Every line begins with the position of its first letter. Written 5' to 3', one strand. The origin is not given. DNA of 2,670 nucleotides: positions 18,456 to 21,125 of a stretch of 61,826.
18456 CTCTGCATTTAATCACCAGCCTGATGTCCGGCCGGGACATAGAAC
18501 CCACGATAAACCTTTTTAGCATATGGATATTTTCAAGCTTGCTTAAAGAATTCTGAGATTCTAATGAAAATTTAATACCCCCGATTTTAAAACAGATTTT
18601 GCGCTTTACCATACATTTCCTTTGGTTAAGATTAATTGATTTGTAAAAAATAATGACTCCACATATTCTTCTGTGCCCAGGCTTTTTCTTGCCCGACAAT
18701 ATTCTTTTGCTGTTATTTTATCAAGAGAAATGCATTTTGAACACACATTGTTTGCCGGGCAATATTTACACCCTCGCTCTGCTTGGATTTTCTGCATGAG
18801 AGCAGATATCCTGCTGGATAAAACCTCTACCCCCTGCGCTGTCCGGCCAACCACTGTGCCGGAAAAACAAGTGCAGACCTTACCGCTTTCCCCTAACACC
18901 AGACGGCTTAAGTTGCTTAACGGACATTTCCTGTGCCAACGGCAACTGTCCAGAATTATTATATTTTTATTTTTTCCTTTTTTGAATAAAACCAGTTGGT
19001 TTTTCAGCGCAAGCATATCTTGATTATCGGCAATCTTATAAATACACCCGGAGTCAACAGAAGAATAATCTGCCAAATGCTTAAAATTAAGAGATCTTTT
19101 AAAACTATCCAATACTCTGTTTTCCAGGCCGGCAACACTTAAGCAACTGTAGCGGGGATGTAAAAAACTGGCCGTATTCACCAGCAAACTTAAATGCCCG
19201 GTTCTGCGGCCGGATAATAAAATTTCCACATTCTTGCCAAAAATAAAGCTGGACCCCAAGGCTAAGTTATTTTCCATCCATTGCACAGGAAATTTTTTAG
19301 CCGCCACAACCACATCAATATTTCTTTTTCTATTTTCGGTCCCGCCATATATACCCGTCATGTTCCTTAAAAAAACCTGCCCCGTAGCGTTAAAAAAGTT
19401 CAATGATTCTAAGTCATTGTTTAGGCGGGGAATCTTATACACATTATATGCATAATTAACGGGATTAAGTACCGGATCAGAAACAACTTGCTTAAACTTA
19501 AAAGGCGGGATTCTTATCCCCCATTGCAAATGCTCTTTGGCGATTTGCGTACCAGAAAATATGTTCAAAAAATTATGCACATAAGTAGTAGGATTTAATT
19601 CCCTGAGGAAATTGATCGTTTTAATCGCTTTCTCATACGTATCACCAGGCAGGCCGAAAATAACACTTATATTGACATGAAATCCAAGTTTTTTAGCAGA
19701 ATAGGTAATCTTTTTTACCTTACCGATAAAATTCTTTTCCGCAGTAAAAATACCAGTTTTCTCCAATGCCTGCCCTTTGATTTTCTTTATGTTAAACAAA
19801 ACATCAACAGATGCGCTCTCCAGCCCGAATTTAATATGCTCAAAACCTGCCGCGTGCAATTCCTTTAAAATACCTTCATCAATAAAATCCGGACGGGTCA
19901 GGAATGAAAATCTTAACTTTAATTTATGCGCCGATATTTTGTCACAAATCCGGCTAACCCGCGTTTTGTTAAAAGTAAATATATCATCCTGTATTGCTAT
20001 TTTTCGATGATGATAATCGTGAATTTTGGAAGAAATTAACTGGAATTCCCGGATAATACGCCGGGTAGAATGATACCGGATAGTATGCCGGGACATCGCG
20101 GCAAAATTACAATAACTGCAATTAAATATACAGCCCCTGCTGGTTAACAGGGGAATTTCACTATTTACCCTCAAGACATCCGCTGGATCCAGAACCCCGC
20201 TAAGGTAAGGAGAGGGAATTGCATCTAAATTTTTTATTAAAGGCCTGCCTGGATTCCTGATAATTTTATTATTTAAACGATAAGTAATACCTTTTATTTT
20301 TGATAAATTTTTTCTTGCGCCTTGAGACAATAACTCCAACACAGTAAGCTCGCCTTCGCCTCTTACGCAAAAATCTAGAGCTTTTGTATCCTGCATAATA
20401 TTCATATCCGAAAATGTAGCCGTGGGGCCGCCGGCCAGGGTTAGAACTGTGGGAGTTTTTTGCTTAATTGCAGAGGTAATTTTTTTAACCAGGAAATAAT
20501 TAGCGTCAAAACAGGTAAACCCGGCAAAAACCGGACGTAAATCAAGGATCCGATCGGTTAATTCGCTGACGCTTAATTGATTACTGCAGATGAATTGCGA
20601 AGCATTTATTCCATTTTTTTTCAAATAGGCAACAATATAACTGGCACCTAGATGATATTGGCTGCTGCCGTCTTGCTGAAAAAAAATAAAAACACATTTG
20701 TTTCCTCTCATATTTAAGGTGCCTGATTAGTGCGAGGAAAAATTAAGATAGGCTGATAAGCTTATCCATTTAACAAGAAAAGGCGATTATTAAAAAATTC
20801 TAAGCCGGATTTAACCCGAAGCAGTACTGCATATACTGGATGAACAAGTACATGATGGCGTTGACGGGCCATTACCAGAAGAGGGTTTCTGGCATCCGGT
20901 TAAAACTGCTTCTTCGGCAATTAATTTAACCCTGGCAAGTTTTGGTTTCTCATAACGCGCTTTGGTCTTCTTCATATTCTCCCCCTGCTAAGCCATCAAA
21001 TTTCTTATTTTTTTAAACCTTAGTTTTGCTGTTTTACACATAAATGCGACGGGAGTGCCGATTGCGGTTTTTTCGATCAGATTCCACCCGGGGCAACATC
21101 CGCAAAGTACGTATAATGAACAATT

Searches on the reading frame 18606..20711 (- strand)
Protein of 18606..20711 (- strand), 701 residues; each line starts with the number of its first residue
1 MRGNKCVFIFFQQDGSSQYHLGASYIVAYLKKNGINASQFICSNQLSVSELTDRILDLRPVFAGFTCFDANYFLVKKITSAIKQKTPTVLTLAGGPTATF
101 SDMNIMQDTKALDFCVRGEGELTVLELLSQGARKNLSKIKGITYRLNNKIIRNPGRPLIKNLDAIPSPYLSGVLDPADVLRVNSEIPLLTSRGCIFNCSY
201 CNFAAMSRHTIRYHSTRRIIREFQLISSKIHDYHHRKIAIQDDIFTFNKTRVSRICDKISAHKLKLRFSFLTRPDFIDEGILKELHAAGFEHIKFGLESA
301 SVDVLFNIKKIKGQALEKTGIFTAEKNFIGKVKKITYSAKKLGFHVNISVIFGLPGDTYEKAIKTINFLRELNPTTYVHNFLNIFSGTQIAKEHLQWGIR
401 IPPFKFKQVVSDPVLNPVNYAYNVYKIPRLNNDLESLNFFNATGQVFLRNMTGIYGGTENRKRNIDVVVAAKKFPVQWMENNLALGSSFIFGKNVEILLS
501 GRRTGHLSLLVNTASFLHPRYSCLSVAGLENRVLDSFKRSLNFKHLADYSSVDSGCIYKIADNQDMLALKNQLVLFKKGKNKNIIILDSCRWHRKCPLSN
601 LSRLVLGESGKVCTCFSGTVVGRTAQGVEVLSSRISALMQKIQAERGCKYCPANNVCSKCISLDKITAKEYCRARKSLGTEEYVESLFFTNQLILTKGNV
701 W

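Call 3: search_protein_families(library=ncbifam, proteins=[window:18606-20711:-], max_evalue=0.01)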
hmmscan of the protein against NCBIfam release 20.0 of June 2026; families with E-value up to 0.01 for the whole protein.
window:18606-20711:- (701 aa): 31 families (the best 25 are shown)
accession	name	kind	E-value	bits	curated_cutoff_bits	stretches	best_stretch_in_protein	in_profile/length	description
TIGR03471.1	HpnJ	equivalog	1.1e-38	133.4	577.6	1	76-393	85-386/472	hopanoid biosynthesis associated radical SAM protein HpnJ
NF050148.1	rSAM_ApyD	equivalog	1.8e-36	125.8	750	1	50-369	65-363/645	RiPP biosynthesis radical SAM protein ApyD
TIGR02026.1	BchE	equivalog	5.1e-30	104.8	481.35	1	22-317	24-325/497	magnesium-protoporphyrin IX monomethyl ester anaerobic oxidative cyclase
TIGR04479.1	bcpD_PhpK_rSAM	subfamily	9.8e-26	90.2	600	1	19-400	71-437/504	PhpK family radical SAM P-methyltransferase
NF033712.0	B12_rSAM_KedN5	subfamily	9.6e-23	80.2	700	1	57-228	60-238/624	KedN5 family methylcobalamin-dependent radical SAM C-methyltransferase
TIGR04072.2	rSAM_ladder_B12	equivalog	2.2e-22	79.3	360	1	19-396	17-374/443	lipid biosynthesis B12-binding/radical SAM protein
TIGR03975.1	rSAM_ocin_1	subfamily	7e-22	77.6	281.85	1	48-377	117-438/606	RiPP maturation radical SAM C-methyltransferase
TIGR04013.1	B12_SAM_MJ_1487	hypoth_equivalog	7.6e-21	74.4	251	1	65-389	51-352/382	TIGR04013 family B12-binding domain/radical SAM domain-containing protein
TIGR04385.1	B12_rSAM_cofa1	equivalog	3.7e-20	72.6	450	1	80-305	91-315/438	B12 lower ligand biosynthesis radical SAM protein BzaD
TIGR04014.1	B12_SAM_MJ_0865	equivalog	1.9e-15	56.6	360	1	73-391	52-355/434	methyl-coenzyme M reductase glutamine C-methyltransferase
TIGR04367.1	HpnR_B12_rSAM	equivalog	1.8e-14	53.1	650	1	47-310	48-306/490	hopanoid C-3 methylase HpnR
NF038361.1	rSAM_Sden_1168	equivalog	6.1e-14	51.5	575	1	80-372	162-451/560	Sden_1168 family B12-binding radical SAM P-methyltransferase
TIGR04190.1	B12_SAM_Ta0216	equivalog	4.7e-13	48.6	500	1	20-373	37-395/554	TIGR04190 family B12-binding domain/radical SAM domain protein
NF033070.1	rSAM_AprD4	equivalog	9.4e-12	44.6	500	1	190-376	201-370/456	AprD4 family radical SAM diol-dehydratase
NF040542.1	rSAM_RCCLKC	equivalog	1.7e-09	37.4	450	1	67-310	58-303/423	arsinothricin biosynthesis radical SAM protein ArsL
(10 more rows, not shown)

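Call 4: search_protein_families(library=pfam, proteins=[window:18606-20711:-], max_evalue=0.01)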
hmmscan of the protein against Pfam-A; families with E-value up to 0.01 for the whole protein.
window:18606-20711:- (701 aa): 2 families
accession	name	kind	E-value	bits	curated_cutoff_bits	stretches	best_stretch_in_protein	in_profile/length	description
PF04055.27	Radical_SAM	-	1.2e-13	52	29.5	1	190-369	3-166/166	Radical SAM superfamily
PF02310.24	B12-binding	-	4.7e-13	49.5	32.1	1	19-127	13-120/121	B12 binding domain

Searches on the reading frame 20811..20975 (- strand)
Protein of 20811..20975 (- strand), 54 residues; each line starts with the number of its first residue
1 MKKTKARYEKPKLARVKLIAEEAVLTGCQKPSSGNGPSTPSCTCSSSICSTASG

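Call 3: search_protein_families(library=ncbifam, proteins=[window:20811-20975:-], max_evalue=0.01)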
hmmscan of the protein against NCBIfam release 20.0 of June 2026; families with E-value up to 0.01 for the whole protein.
window:20811-20975:- (54 aa): 0 families

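Call 4: search_protein_families(library=pfam, proteins=[window:20811-20975:-], max_evalue=0.01)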
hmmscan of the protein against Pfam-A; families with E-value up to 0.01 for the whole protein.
window:20811-20975:- (54 aa): 0 families

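Call 61: find_homologous_proteins(query=window:20814-20975:-, max_evalue=1)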
Query seq(54 aa) (54 aa): 1 proteins with E <= 1 among 1 candidates.
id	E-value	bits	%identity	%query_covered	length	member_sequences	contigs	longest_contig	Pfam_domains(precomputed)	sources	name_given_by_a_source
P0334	6.4e-27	109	100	100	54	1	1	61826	-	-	-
